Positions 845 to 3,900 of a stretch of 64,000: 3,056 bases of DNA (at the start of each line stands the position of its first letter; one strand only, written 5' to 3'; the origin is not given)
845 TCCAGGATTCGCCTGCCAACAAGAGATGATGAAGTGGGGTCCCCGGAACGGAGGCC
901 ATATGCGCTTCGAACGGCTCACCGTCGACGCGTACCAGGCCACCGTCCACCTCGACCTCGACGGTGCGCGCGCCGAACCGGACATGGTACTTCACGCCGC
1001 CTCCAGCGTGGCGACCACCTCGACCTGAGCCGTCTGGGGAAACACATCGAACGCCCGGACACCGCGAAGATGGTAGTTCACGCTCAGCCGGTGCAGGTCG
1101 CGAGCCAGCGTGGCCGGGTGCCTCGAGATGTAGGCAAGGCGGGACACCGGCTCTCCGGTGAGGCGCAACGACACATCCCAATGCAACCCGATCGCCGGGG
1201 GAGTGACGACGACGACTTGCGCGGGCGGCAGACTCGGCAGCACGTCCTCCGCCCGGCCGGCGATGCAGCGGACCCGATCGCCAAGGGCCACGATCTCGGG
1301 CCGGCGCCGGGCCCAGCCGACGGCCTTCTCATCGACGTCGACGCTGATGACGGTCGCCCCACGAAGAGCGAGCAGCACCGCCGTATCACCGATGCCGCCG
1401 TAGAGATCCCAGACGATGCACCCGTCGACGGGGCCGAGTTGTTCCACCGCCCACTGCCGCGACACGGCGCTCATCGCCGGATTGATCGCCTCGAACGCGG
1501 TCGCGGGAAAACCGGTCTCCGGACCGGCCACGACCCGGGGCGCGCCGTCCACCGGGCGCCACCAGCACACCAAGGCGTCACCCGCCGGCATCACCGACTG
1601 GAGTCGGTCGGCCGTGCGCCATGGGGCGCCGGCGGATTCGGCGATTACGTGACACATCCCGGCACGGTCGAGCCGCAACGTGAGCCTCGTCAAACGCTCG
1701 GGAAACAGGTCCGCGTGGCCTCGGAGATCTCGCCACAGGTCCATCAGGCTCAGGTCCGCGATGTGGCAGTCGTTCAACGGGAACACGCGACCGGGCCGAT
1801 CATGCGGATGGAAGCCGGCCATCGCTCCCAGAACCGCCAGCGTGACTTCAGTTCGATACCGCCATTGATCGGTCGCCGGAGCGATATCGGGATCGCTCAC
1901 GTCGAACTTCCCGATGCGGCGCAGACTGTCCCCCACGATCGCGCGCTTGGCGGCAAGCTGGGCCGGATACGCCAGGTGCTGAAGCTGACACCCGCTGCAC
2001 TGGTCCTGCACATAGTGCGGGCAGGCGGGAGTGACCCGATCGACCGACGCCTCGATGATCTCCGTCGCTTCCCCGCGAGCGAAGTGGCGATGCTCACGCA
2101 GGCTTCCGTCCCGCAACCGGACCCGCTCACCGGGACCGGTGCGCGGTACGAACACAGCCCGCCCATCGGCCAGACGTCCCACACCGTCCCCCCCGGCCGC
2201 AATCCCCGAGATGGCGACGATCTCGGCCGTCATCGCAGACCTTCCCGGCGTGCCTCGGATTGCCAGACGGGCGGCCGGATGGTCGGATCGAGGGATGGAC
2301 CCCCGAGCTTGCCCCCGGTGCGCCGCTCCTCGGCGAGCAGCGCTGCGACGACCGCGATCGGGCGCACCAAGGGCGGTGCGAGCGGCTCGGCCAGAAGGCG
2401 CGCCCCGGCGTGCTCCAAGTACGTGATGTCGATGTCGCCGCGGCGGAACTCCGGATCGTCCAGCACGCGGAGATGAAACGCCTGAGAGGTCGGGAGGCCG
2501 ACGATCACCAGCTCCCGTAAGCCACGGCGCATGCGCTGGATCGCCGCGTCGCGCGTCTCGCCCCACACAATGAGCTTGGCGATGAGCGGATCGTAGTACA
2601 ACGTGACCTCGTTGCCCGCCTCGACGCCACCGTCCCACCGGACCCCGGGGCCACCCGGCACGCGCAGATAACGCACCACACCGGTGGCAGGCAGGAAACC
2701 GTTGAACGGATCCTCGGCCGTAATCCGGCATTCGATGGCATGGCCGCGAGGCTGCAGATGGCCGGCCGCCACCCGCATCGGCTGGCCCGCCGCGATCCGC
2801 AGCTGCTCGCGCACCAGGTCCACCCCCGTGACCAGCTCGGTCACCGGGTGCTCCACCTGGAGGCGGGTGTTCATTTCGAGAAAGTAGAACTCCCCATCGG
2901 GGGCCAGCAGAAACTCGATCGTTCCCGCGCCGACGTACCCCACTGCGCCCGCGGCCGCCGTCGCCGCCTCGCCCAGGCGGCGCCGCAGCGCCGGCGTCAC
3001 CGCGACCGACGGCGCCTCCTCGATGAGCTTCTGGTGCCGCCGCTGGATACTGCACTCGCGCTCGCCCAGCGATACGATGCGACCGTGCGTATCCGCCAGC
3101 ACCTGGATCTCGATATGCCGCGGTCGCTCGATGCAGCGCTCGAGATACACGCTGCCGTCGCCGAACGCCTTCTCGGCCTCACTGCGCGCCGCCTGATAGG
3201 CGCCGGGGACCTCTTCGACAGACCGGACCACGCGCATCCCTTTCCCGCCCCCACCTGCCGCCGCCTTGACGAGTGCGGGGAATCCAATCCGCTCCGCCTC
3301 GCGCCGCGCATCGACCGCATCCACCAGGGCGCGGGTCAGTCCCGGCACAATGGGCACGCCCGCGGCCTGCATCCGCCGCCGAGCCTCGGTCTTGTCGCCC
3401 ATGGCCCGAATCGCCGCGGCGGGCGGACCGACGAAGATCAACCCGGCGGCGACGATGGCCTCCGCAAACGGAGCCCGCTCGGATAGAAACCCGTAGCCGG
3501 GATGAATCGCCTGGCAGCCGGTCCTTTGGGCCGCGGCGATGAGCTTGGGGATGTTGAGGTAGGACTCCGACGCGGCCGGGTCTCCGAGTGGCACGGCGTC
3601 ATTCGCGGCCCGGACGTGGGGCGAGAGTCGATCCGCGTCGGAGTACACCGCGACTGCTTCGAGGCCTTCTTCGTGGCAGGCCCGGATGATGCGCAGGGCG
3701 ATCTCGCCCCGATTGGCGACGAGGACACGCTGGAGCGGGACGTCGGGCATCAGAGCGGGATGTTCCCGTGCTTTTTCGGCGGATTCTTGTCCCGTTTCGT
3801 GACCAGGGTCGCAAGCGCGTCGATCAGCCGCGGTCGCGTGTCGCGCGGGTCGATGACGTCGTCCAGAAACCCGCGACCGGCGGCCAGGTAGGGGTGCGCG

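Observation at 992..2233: RlmD-like protein that has lost its catalytic cysteine but kept the Fe-S cluster, inside a carboxylase operon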

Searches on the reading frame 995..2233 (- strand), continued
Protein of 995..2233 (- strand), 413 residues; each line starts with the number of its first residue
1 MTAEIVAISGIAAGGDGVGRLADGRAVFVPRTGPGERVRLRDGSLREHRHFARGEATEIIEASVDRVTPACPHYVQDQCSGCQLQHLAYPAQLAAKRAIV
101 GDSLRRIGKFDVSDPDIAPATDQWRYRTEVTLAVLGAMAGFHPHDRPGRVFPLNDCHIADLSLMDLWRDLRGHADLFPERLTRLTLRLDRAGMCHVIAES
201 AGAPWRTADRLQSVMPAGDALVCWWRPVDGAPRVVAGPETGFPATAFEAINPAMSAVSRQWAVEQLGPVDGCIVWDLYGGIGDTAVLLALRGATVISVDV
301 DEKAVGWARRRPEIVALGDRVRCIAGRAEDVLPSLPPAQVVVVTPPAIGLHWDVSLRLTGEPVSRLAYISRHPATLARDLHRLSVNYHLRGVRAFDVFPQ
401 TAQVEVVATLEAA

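Call 40: search_protein_families(library=ncbifam, proteins=[L002:6995-8233:+, L035:6986-8209:+, L070:6986-8221:+], max_evalue=1e-10)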
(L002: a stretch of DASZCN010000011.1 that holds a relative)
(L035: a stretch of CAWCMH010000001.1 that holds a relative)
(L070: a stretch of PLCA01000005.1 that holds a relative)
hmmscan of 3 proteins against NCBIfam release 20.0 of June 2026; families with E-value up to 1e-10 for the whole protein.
L002:6995-8233:+ (413 aa): 7 families
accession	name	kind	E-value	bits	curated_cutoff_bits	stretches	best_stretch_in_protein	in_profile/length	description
TIGR00479.1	rumA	equivalog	1.9e-59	201.6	183.55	2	13-179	4-167/432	23S rRNA (uracil(1939)-C(5))-methyltransferase RlmD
NF009639.0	PRK13168.1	equivalog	5.6e-56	190.3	458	2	4-181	18-190/446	23S rRNA (uracil(1939)-C(5))-methyltransferase RlmD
NF002910.0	PRK03522.2-3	equivalog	1.4e-35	123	558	1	254-411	214-381/383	23S rRNA (uracil(747)-C(5))-methyltransferase RlmC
NF002909.0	PRK03522.2-1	equivalog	1.9e-30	106.3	553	1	250-411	208-372/374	23S rRNA (uracil(747)-C(5))-methyltransferase RlmC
TIGR02085.1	meth_trns_rumB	equivalog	2e-21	76.4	429.5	1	250-411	209-373/374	23S rRNA (uracil(747)-C(5))-methyltransferase RlmC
NF002913.0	PRK03522.2-6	equivalog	1.7e-14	53.9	537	1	331-411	260-339/342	23S rRNA (uracil(747)-C(5))-methyltransferase RlmC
TIGR02143.1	trmA_only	equivalog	1.7e-13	50.3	334.65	1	339-411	280-350/352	tRNA (uridine(54)-C5)-methyltransferase TrmA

L035:6986-8209:+ (408 aa): 7 families
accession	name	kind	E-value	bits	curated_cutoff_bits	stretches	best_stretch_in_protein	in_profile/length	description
NF009639.0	PRK13168.1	equivalog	3.4e-48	164.6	458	1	4-407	17-445/446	23S rRNA (uracil(1939)-C(5))-methyltransferase RlmD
TIGR00479.1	rumA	equivalog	2.1e-47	162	183.55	2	14-195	4-187/432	23S rRNA (uracil(1939)-C(5))-methyltransferase RlmD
NF002909.0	PRK03522.2-1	equivalog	5e-30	104.9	553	1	246-407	208-373/374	23S rRNA (uracil(747)-C(5))-methyltransferase RlmC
NF002910.0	PRK03522.2-3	equivalog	7.7e-29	100.9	558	1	264-408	228-383/383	23S rRNA (uracil(747)-C(5))-methyltransferase RlmC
TIGR02085.1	meth_trns_rumB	equivalog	4.7e-18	65.3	429.5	1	246-406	209-373/374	23S rRNA (uracil(747)-C(5))-methyltransferase RlmC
NF002913.0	PRK03522.2-6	equivalog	4.1e-13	49.4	537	1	284-407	216-340/342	23S rRNA (uracil(747)-C(5))-methyltransferase RlmC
TIGR02143.1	trmA_only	equivalog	3.3e-12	46.1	334.65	1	335-407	281-351/352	tRNA (uridine(54)-C5)-methyltransferase TrmA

L070:6986-8221:+ (412 aa): 7 families
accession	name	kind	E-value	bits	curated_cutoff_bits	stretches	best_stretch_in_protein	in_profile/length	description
TIGR00479.1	rumA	equivalog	7.2e-60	203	183.55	2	14-170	4-162/432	23S rRNA (uracil(1939)-C(5))-methyltransferase RlmD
NF009639.0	PRK13168.1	equivalog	3.5e-50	171.2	458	2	4-168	17-181/446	23S rRNA (uracil(1939)-C(5))-methyltransferase RlmD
NF002910.0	PRK03522.2-3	equivalog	5.5e-37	127.7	558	1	244-406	209-381/383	23S rRNA (uracil(747)-C(5))-methyltransferase RlmC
NF002909.0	PRK03522.2-1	equivalog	5.1e-36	124.6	553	1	244-403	207-369/374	23S rRNA (uracil(747)-C(5))-methyltransferase RlmC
TIGR02085.1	meth_trns_rumB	equivalog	2e-28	99.4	429.5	1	244-402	208-369/374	23S rRNA (uracil(747)-C(5))-methyltransferase RlmC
NF002913.0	PRK03522.2-6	equivalog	7.9e-21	74.8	537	1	328-403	263-336/342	23S rRNA (uracil(747)-C(5))-methyltransferase RlmC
TIGR02143.1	trmA_only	equivalog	1.2e-15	57.4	334.65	1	334-401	281-345/352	tRNA (uridine(54)-C5)-methyltransferase TrmA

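Call 41: predict_structure(alignment_id=A1)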
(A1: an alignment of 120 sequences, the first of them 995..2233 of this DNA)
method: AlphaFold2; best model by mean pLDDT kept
length: 413 residues; sequences in the alignment: 120
mean_pLDDT: 94.0   pTM: 0.91
mean pLDDT of the five models: 94.0, 93.9, 93.5, 93.5, 91.3
residues with pLDDT >= 90: 362; 70-90: 40; 50-70: 10; < 50: 1
segments of 3 or more residues with pLDDT < 50: none
pLDDT, mean of each block of 10 residues (from residue 1): 84 96 94 97 92 95 96 89 95 98 98 98 95 94 90 93 95 94 94 93 94 83 93 85 75 96 98 97 97 98 91 96 97 96 96 96 98 98 97 97 97 95
secondary structure, 60 per line:
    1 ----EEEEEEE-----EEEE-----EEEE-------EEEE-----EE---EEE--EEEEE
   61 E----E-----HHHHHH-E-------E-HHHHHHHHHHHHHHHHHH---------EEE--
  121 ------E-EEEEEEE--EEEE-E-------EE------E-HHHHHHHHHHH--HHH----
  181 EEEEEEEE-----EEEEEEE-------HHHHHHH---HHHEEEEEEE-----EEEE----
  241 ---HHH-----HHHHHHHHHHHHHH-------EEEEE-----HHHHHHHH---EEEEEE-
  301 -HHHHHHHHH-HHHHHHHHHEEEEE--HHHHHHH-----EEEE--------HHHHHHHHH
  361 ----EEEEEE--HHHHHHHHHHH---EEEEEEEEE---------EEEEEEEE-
elements in order: E5-11 E17-20 E26-29 E37-40 E51-53 E56-61 H72-77 H89-106 E116-118 E129-135 E138-141 H161-171 E181-188 E194-200 H208-214 E221-227 E233-236 H252-265 E273-277 H283-290 E294-299 H302-310 H312-320 E321-325 H328-334 E340-343 H352-360 E365-370 H373-383 E387-395 E405-412

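Call 44: fold_search(model_id=the predicted structure, library=pdb)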
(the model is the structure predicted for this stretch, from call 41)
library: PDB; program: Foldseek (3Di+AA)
matches with E <= 10: 1974; with E <= 0.001: 1469
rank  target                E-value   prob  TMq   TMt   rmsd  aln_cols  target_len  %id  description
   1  5zq0_A                2.2e-36  1.00  0.87  0.80   3.6       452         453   23  Crystal structure of spRlmCD with U747loop RNA (released 2018-10-24)
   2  5xj1                  2.7e-35  1.00  0.83  0.76   3.8       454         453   23  Crystal structure of spRlmCD (released 2017-11-01)
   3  2bh2_A                3.3e-35  1.00  0.85  0.84   3.5       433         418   23  Crystal Structure of E. coli 5-methyluridine methyltransferase RumA in complex with ribosomal RNA substrate and S-aden (released 2005-03-30)
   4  5xj2_C                1.0e-34  1.00  0.87  0.80   3.2       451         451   23  Structure of spRlmCD with U747 RNA (released 2017-11-01)
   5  5xj2_B                1.1e-34  1.00  0.87  0.80   3.5       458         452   22  Structure of spRlmCD with U747 RNA (released 2017-11-01)
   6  5xj2_D                1.3e-34  1.00  0.87  0.80   3.4       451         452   23  Structure of spRlmCD with U747 RNA (released 2017-11-01)
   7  2bh2_B                4.9e-34  1.00  0.84  0.83   3.5       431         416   23  Crystal Structure of E. coli 5-methyluridine methyltransferase RumA in complex with ribosomal RNA substrate and S-aden (released 2005-03-30)
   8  5xj2_A                7.6e-34  1.00  0.87  0.80   3.5       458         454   23  Structure of spRlmCD with U747 RNA (released 2017-11-01)
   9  1uwv                  7.6e-34  1.00  0.83  0.82   3.8       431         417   22  Crystal Structure of RumA, the iron-sulfur cluster containing E. coli 23S Ribosomal RNA 5-Methyluridine Methyltransferas (released 2004-03-18)
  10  8z62_A                2.6e-31  1.00  0.77  0.78   4.7       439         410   23  Crystal structure of rRNA (uracil-C5)-methyltransferase from Pyrococcus horikoshii OT3 (released 2024-10-16)
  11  2jjq                  1.2e-28  1.00  0.72  0.76   5.2       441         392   22  The crystal structure of Pyrococcus abyssi tRNA (uracil-54, C5)- methyltransferase in complex with S-adenosyl-L-homocyst (released 2008-08-05)
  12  2vs1                  6.2e-28  1.00  0.76  0.78   4.1       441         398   22  The crystal structure of Pyrococcus abyssi tRNA (uracil-54, C5)- methyltransferase in complex with S-adenosyl-L-homocyst (released 2008-08-05)
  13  3bt7_A                1.1e-21  1.00  0.64  0.71   7.1       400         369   18  Structure of E. coli 5-Methyluridine Methyltransferase TrmA in complex with 19 nucleotide T-arm analogue (released 2008-04-29)
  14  4dmg_A                5.2e-11  1.00  0.41  0.43   8.9       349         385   16  Thermus thermophilus m5C1942 methyltransferase RlmO (released 2012-06-27)
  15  3vse_B                1.3e-10  1.00  0.35  0.37   7.2       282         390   13  Crystal structure of methyltransferase (released 2013-04-10)
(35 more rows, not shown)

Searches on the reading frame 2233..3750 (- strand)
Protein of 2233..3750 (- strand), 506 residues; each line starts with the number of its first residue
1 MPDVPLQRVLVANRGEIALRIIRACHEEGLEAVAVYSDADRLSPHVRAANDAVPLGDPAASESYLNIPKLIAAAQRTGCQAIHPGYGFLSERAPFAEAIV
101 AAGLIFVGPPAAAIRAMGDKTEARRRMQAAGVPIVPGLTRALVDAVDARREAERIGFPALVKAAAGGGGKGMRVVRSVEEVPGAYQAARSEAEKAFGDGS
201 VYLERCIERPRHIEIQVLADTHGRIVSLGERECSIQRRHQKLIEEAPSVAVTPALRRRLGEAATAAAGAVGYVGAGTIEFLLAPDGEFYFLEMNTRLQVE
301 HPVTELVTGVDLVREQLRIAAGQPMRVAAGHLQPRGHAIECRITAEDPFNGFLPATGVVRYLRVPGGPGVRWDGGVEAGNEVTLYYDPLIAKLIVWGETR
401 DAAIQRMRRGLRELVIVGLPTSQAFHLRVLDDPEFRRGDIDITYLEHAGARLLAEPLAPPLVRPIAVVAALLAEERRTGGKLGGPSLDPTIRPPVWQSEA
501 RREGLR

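Call 40: search_protein_families(library=ncbifam, proteins=[window:2233-3750:-], max_evalue=1e-10)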
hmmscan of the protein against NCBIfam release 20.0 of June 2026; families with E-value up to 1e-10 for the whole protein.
window:2233-3750:- (506 aa): 12 families
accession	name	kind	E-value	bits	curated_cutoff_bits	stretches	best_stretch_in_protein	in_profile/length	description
NF006367.0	PRK08591.1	subfamily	2.9e-188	626.2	597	1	6-448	2-444/451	acetyl-CoA carboxylase biotin carboxylase subunit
TIGR00514.1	accC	equivalog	2e-184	613.7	626.5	1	6-448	2-444/449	acetyl-CoA carboxylase biotin carboxylase subunit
NF006406.0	PRK08654.1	equivalog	3e-184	613.2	739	1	6-448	2-443/499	acetyl-CoA carboxylase biotin carboxylase subunit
NF009554.0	PRK12999.1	equivalog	2.1e-173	578.9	965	1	6-452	5-459/1147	pyruvate carboxylase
NF004085.0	PRK05586.1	equivalog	2.6e-167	557.3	723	1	6-447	2-443/448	acetyl-CoA carboxylase biotin carboxylase subunit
NF009471.0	PRK12833.1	equivalog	8.1e-167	555.5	686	1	6-447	5-446/467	acetyl-CoA carboxylase biotin carboxylase subunit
NF005525.0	PRK07178.1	equivalog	4.3e-164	546.6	768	1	6-448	2-442/471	acetyl-CoA carboxylase biotin carboxylase subunit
NF006286.0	PRK08462.1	equivalog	1.4e-157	525.2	740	1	6-447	4-443/445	acetyl-CoA carboxylase biotin carboxylase subunit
TIGR02712.1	urea_carbox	equivalog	1.8e-149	499.6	1303.85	1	7-447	2-441/1201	urea carboxylase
TIGR01235.1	pyruv_carbox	equivalog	5.4e-149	497.8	1114.45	1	8-447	1-450/1143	pyruvate carboxylase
NF006287.0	PRK08463.1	equivalog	4.5e-139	464.3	775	1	6-454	2-450/479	acetyl-CoA carboxylase subunit A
TIGR01205.1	D_ala_D_alaTIGR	subfamily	9.2e-13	47.8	245.65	1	102-295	89-285/318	D-alanine--D-alanine ligase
